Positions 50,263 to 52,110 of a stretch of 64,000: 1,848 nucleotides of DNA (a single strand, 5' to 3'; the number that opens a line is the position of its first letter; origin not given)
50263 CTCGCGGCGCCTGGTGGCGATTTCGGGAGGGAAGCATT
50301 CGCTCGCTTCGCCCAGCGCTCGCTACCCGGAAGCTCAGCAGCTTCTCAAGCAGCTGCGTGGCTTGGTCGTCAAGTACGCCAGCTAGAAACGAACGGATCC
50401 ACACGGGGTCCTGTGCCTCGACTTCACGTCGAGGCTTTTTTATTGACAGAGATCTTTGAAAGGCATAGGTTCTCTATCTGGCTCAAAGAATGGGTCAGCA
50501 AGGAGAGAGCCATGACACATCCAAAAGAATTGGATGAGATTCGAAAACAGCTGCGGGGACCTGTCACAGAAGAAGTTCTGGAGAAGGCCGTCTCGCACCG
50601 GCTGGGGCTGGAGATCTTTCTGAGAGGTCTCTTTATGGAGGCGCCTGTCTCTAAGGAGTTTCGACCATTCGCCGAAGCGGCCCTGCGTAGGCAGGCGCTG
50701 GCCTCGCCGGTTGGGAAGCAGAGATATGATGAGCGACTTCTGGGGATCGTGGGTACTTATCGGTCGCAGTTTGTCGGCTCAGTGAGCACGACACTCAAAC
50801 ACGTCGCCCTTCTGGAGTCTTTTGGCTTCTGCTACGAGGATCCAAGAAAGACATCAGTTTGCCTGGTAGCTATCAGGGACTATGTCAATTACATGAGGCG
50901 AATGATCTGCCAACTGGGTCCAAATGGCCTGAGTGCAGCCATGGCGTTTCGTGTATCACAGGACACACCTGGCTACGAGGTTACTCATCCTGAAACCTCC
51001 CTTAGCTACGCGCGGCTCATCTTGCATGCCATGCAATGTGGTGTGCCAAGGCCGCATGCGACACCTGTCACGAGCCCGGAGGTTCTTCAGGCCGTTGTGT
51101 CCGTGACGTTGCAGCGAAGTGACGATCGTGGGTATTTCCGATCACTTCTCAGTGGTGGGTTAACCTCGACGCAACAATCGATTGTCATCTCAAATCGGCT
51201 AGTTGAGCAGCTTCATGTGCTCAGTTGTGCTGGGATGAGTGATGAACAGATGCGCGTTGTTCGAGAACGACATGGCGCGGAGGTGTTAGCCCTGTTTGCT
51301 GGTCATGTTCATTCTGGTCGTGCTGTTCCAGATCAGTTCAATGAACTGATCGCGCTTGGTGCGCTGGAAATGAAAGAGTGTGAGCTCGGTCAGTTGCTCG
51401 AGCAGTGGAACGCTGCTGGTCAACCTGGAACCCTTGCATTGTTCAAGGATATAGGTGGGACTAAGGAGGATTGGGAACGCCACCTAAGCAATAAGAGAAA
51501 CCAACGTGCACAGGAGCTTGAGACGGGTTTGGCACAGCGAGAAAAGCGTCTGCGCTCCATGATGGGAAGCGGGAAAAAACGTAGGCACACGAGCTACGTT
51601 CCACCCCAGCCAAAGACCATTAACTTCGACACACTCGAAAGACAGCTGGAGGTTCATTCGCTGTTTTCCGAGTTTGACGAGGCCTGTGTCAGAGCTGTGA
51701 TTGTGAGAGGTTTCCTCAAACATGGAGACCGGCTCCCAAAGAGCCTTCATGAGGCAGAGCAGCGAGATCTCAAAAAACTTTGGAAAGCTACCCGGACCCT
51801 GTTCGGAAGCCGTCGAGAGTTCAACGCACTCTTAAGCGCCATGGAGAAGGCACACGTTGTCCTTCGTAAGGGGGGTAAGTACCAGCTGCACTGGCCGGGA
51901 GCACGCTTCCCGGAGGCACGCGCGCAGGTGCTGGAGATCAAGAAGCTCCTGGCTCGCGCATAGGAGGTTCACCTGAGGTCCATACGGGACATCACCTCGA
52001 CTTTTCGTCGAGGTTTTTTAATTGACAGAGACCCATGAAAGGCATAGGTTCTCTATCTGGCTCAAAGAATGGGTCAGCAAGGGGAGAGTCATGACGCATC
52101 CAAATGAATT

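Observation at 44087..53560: Tandem array of six paralogous ~500-aa genes, each an autonomous terminator-promoter-gene cassette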

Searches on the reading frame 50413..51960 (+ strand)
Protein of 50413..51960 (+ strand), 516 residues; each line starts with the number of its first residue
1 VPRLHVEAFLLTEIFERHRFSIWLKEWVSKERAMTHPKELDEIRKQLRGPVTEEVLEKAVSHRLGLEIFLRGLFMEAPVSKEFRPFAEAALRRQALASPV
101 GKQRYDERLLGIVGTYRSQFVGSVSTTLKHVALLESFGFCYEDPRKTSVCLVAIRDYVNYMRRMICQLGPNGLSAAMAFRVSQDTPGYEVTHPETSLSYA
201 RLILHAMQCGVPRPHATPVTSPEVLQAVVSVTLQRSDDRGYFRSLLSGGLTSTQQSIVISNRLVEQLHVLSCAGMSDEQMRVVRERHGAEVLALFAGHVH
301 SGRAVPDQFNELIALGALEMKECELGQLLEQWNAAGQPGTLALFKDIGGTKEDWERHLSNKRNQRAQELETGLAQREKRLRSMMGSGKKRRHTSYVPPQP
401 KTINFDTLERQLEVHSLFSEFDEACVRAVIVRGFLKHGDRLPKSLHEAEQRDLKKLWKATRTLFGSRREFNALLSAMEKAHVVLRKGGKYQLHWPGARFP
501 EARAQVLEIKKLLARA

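Call 4: search_protein_families(library=pfam, proteins=[window:50413-51960:+], max_evalue=1)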
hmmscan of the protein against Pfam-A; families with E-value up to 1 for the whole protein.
window:50413-51960:+ (516 aa): 1 family
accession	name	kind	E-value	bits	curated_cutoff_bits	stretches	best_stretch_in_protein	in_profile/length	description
PF09876.14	DUF2103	-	0.082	13.3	22.4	1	226-260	48-81/98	Predicted metal-binding protein (DUF2103)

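Call 12: find_homologous_proteins(query=window:50512-51960:+)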
Query window:50512-51960:+ (483 aa): 3 proteins with E <= 0.001 among 8000 candidates.
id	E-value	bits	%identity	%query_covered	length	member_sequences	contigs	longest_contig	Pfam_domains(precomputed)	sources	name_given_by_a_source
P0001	0.0e+0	1085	100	100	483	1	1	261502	-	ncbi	-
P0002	5.1e-261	884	82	100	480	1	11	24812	-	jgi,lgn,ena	-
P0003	3.2e-158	545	55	100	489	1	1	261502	-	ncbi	-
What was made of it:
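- Tried and rejected: A word-indexed homolog search returned only the query itself, F and one 82%-identical relative (call 12).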

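Call 13: find_encoding_contigs(protein=P0002, flank=10000, max_places=6)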
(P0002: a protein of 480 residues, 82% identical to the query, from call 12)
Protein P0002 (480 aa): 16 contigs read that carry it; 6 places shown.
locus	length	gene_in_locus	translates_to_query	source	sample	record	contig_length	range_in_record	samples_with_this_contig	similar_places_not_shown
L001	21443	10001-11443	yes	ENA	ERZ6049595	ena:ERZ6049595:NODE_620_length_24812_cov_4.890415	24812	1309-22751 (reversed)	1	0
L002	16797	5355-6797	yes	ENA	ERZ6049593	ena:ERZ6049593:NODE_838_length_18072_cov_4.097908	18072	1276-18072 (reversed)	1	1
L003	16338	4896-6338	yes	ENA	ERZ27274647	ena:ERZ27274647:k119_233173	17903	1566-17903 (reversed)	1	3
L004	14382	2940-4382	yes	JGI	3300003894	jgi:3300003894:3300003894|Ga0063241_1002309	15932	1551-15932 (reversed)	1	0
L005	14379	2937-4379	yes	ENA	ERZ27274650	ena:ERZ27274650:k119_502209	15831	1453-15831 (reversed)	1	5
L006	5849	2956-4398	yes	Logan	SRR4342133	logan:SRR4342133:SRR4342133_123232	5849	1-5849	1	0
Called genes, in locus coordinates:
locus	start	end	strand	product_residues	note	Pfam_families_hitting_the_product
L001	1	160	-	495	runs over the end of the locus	-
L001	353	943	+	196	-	-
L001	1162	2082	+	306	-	PF00583:Acetyltransf_1, PF13508:Acetyltransf_7 (weak)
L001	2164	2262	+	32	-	-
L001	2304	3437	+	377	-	PF01546:Peptidase_M20, PF07687:M20_dimer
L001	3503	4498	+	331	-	PF00583:Acetyltransf_1 (weak)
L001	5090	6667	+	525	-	-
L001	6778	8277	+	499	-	-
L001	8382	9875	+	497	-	-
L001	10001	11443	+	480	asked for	-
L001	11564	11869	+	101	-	-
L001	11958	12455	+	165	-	PF02525:Flavodoxin_2 (weak), PF03358:FMN_red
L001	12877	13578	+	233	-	PF24827:AstE_AspA_cat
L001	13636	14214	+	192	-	PF00583:Acetyltransf_1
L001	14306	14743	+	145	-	PF02580:Tyr_Deacylase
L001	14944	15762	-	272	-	PF02540:NAD_synthase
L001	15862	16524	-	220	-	PF00293:NUDIX (faint)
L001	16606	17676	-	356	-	PF04055:Radical_SAM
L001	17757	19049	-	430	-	PF17767:NAPRTase_N, PF04095:NAPRTase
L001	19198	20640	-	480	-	-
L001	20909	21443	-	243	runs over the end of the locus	PF00857:Isochorismatase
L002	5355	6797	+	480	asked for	-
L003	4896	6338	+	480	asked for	-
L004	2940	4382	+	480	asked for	-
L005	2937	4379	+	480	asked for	-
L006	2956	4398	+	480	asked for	-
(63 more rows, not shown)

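Call 14: find_encoding_contigs(protein=P0001, flank=10000, max_places=3)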
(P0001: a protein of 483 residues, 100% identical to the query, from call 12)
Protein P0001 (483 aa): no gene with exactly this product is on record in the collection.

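Call 20: find_related_loci(query=A3, collection=genome_contigs, flank=10000)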
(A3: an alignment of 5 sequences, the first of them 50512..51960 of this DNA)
Query A3 (483 aa) in genome_contigs; peptide patterns used: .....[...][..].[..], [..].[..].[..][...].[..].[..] (x = any residue, [..] = any of these).
76 stretches matched a pattern, but none encodes a relative of the query by tblastn (E <= 1e-3).
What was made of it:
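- None was found in the GTDB species representatives by pattern scan (call 20).
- Tried and rejected: A GTDB species-representative scan with family patterns gave 76 pattern hits, none confirmed (call 20).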

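Call 29: search_protein_representatives(alignment_id=A2)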
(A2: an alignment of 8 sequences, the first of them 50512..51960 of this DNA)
Query: 8 sequences, 486 profile positions. Proteins with E-value up to 0.001 (for the whole library): 45; up to 1e-10: 36; up to 1e-30: 28. The best 45 are listed.
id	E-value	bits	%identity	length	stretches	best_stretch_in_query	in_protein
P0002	6.2e-202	688.3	-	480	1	1-486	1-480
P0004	6.7e-187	638.7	-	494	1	1-486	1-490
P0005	1.7e-174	597.7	-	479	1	1-486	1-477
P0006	4.9e-147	507.2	-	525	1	5-486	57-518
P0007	6.2e-105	368.3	-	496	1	7-486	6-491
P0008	3.8e-104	365.8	-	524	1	18-484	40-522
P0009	1.7e-73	264.6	-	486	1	13-485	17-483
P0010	5.9e-71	256.3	-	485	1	11-486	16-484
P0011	5.3e-68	246.6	-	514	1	2-486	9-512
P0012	5.5e-62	226.7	-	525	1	30-486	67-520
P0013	1.9e-61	225.0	-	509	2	294-486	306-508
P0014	3.1e-56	207.7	-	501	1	11-480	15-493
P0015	8.7e-56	206.3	-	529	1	29-485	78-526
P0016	2.6e-54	201.4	-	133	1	358-486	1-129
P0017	3.2e-54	201.1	-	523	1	37-486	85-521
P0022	3.7e-46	174.5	-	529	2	198-485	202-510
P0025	6.3e-40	154.0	-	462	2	236-479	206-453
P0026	1.6e-39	152.6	-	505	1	31-484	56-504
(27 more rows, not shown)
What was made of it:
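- Most complete members are 427-534 aa; about ten hits are fragments or shorter proteins (call 29). The family is confined to one lineage (call 29).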

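Call 31: predict_structure(alignment_id=A2)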
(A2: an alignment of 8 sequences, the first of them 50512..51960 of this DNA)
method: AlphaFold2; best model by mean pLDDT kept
length: 483 residues; sequences in the alignment: 8
mean_pLDDT: 79.4   pTM: 0.56
mean pLDDT of the five models: 79.4, 78.5, 77.3, 76.9, 70.6
residues with pLDDT >= 90: 129; 70-90: 250; 50-70: 59; < 50: 45
segments of 3 or more residues with pLDDT < 50: 136-143, 145-158, 215-223, 352-364
pLDDT, mean of each block of 10 residues (from residue 1): 64 70 74 86 87 93 77 88 81 89 91 92 79 53 46 44 78 80 73 88 62 47 60 88 90 88 89 88 79 90 87 90 90 87 75 41 53 88 89 92 79 83 91 92 92 90 87 89 82
secondary structure, 60 per line:
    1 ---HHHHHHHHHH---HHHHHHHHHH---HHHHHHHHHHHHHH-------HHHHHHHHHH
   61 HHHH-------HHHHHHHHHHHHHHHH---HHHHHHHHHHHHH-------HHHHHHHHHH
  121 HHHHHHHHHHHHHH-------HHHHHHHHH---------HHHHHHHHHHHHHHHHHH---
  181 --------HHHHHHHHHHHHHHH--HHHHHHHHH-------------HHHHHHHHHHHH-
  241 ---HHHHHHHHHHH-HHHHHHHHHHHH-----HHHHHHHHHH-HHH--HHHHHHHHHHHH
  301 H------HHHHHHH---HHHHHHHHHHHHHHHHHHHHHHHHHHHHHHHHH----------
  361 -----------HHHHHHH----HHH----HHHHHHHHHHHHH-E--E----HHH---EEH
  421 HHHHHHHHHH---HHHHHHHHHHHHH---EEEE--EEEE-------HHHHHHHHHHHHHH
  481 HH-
elements in order: H4-13 H17-26 H30-43 H51-64 H72-87 H91-103 H111-134 H142-150 H160-177 H189-203 H206-214 H228-239 H244-254 H256-267 H273-282 H289-301 H308-314 H318-350 H372-378 H390-402 H420-430 H434-446 E450-453 E456-459 H467-482
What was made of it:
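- On Winged helix-turn-helix fold (structural superfamily): The AF2 model of E has helices 390-402, 420-430 and 434-446, strands 450-453 and 456-459, and helix 467-482 (call 31).
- The AlphaFold2 model has mean pLDDT 79, and 79-92 across the C-domain, with H-H-H-strand-strand-H topology (call 31).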

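Call 35: search_solved_structures(query=A4, max_evalue=10, show_alignments=2)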
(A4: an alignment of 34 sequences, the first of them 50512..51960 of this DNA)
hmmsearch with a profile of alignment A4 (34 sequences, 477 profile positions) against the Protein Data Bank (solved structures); distinct sequences matched with E-value up to 10: 3.
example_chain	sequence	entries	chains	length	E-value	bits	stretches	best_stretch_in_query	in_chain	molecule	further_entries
8cwy_A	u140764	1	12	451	0.12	14.6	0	211-263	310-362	T32-15-1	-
8cws_A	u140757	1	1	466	0.13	14.4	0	210-262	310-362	F4132-2 Chain A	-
7c0j_A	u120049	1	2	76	0.54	12.4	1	417-447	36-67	Histone H5,Double-stranded RNA-specific adenosine deaminase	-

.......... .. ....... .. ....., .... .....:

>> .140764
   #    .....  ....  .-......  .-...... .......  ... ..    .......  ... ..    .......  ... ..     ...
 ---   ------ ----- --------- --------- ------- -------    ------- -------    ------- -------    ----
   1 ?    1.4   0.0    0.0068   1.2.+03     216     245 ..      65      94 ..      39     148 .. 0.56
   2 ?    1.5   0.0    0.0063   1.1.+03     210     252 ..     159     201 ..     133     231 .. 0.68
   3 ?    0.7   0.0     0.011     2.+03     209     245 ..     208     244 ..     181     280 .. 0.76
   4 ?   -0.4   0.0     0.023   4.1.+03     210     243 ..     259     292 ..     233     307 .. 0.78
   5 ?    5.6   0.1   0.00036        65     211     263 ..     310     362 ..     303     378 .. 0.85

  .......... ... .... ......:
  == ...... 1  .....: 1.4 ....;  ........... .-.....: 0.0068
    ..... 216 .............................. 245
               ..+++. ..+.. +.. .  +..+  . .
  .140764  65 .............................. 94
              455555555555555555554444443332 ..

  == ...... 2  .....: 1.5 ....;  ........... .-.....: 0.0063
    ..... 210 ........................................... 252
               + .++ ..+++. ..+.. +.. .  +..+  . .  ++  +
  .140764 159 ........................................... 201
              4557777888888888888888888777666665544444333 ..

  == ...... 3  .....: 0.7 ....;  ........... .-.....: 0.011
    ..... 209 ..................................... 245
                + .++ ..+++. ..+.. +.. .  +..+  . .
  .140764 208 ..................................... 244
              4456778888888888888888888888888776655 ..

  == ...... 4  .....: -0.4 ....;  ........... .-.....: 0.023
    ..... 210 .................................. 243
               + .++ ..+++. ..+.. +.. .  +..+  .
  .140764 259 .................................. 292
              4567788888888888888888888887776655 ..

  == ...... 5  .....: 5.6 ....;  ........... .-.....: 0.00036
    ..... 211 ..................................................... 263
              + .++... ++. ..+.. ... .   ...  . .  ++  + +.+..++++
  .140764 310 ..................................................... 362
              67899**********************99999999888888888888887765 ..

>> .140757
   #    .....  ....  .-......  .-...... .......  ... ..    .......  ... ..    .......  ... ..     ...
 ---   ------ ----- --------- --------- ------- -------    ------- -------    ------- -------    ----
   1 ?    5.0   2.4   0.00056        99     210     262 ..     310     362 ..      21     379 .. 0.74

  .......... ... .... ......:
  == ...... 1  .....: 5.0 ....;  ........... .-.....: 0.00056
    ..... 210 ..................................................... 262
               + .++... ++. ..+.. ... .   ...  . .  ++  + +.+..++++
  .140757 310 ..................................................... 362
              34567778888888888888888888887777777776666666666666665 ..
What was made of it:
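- On Named wHTH regulator families (GntR, MarR, ArsR, Fur and others): The PDB profile search gave none better than E 0.12 (call 35).
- Tried and rejected: A profile search against PDB sequences gave nothing (call 35).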

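Call 36: find_encoding_contigs(protein=P0009, flank=10000, max_places=3)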
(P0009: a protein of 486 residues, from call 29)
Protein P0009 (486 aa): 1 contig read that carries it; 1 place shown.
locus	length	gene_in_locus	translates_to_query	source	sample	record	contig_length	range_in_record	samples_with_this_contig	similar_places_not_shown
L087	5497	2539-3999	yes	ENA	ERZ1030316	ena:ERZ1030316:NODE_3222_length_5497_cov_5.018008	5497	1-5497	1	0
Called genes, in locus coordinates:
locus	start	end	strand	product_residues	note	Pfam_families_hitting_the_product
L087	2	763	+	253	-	?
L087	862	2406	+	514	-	-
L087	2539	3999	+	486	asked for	-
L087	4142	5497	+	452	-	?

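Call 37: find_encoding_contigs(protein=P0015, flank=10000, max_places=3)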
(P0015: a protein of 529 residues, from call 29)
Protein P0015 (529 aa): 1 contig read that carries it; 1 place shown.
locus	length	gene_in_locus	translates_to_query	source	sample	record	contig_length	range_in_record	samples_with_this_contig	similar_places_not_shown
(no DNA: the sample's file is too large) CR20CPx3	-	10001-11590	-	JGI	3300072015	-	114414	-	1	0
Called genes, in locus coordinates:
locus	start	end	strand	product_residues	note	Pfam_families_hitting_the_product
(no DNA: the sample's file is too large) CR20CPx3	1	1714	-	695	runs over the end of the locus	PF00009:GTP_EFTU, PF03144:GTP_EFTU_D2, PF22042:EF-G_D2, PF14492:EFG_III, PF16658:RF3_C, PF03764:EFG_IV, PF00679:EFG_C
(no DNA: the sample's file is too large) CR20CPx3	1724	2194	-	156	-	PF00177:Ribosomal_S7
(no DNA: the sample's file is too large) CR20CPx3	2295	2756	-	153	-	PF00164:Ribosom_S12_S23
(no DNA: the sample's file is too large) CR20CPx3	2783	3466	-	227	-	PF02163:Peptidase_M50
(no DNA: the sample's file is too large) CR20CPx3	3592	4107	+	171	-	-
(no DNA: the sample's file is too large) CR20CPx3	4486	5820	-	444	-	PF00275:EPSP_synthase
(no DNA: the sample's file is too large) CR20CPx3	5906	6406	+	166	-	PF03747:ADP_ribosyl_GH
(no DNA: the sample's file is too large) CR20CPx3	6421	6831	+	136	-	PF03747:ADP_ribosyl_GH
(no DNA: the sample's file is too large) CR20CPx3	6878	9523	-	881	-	-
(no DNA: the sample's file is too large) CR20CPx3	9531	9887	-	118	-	-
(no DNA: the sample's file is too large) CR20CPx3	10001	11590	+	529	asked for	-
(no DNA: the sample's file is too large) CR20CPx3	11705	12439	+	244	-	-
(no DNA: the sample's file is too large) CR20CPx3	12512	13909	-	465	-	PF00999:Na_H_Exchanger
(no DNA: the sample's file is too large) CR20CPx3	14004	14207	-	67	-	-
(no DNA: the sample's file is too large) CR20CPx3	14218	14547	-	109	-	-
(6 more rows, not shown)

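Call 38: find_encoding_contigs(protein=P0026, flank=10000, max_places=3)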
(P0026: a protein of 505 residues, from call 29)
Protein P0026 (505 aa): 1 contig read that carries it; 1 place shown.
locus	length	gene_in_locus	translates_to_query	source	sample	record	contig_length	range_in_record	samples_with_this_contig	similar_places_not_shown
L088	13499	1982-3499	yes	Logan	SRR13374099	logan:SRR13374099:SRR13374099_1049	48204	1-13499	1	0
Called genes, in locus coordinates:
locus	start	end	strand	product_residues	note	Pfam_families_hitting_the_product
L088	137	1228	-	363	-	PF00438:S-AdoMet_synt_N, PF02772:S-AdoMet_synt_M, PF02773:S-AdoMet_synt_C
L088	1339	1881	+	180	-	-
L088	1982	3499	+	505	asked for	-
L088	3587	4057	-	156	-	-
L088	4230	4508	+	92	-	-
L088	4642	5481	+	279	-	PF01145:Band_7 (weak)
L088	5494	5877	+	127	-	-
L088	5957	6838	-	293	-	PF04116:FA_hydroxylase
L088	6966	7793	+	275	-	PF00459:Inositol_P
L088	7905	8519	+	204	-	PF01726:LexA_DNA_bind, PF13412:HTH_24 (weak), PF13730:HTH_36 (weak), PF00717:Peptidase_S24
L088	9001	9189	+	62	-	-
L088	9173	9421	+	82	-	-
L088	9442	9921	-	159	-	PF00583:Acetyltransf_1, PF13673:Acetyltransf_10 (weak), PF13508:Acetyltransf_7, PF08445:FR47 (weak)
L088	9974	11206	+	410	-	PF00817:IMS, PF21999:IMS_HHH_1, PF11799:IMS_C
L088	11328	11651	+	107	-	-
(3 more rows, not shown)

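Call 39: find_encoding_contigs(protein=P0025, flank=10000, max_places=3)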
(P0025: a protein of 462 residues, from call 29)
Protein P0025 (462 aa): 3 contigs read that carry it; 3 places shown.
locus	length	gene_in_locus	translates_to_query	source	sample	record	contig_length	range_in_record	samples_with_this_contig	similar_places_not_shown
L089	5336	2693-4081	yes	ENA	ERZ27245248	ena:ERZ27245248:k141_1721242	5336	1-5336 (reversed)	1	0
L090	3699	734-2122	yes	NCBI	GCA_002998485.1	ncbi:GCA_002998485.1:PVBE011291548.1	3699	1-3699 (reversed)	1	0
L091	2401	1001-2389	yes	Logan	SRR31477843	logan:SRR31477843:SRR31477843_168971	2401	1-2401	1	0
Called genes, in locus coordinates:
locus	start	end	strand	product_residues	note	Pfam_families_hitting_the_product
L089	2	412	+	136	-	?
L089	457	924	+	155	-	PF00334:NDK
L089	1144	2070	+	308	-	PF00583:Acetyltransf_1, PF13508:Acetyltransf_7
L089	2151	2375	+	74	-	-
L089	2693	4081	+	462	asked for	-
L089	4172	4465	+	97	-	PF01371:Trp_repressor, PF13384:HTH_23 (weak)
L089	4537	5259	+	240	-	PF24827:AstE_AspA_cat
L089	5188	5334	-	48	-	?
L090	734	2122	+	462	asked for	-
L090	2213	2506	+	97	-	PF01371:Trp_repressor, PF13384:HTH_23 (weak)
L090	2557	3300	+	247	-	PF24827:AstE_AspA_cat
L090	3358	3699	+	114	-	?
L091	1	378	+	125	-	?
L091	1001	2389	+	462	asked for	-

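Call 42: search_protein_families(library=phrogs, proteins=[window:50512-51960:+], max_evalue=0.1)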
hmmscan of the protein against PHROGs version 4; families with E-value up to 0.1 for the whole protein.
window:50512-51960:+ (483 aa): 0 families

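Call 43: search_protein_families(library=padloc, proteins=[window:50512-51960:+], max_evalue=0.1)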
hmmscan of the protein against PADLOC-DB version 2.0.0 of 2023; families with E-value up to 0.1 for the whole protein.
window:50512-51960:+ (483 aa): 0 families

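Call 49: search_protein_families(library=ncbifam, proteins=[window:50512-51960:+], max_evalue=0.1)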
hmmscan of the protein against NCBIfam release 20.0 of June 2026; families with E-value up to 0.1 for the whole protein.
window:50512-51960:+ (483 aa): 0 families

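Call 66: find_homologous_proteins(query=A4, max_evalue=0.001)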
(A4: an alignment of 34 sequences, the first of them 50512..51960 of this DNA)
Query A4 (34 sequences) (483 aa, profile of the alignment): 4 proteins with E <= 0.001 among 8000 candidates.
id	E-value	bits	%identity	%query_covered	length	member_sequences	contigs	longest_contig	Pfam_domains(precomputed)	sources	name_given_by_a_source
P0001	1.3e-133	465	100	100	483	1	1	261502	-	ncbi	-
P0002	1.5e-128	448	82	100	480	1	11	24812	-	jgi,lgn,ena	-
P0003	1.5e-127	445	55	100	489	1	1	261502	-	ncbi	-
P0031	7.1e-111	390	25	37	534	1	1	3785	-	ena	-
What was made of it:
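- Tried and rejected: With the 34-sequence profile it added one more (call 66).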

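Call 71: find_encoding_contigs(protein=P0022, flank=10000, max_places=2)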
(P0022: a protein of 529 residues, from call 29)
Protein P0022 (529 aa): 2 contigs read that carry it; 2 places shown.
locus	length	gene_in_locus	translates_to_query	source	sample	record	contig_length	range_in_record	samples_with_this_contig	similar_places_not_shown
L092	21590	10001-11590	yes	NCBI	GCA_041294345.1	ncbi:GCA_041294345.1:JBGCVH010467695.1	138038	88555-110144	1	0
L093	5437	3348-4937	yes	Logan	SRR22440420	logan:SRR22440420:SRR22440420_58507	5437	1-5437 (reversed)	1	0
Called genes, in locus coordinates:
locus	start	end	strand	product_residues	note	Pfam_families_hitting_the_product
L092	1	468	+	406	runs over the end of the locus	PF02812:ELFV_dehydrog_N, PF00208:ELFV_dehydrog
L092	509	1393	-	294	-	-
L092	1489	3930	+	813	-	PF00133:tRNA-synt_1, PF09334:tRNA-synt_1g, PF13603:tRNA-synt_1_2, PF00133:tRNA-synt_1, PF08264:Anticodon_1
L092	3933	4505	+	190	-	PF00293:NUDIX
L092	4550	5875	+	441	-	PF03721:UDPG_MGDP_dh_N, PF00984:UDPG_MGDP_dh, PF03720:UDPG_MGDP_dh_C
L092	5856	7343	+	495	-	PF13567:DUF4131, PF03772:Competence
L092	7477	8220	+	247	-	PF00753:Lactamase_B, PF12706:Lactamase_B_2 (weak)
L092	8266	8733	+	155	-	PF00334:NDK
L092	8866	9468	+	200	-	-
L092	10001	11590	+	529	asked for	-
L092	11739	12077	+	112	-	-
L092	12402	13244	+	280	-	-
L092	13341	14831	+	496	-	-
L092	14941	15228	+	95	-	-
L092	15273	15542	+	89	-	PF01371:Trp_repressor, PF13384:HTH_23 (weak)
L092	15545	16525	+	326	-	PF01161:PBP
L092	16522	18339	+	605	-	-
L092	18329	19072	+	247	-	PF12146:Hydrolase_4 (faint), PF00326:Peptidase_S9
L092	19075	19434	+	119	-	-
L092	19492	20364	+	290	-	PF01553:Acyltransferase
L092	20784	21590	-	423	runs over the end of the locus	PF02040:ArsB, PF03600:CitMHS, PF16980:CitMHS_2, PF06450:NhaB (weak), PF03600:CitMHS (weak)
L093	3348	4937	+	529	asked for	-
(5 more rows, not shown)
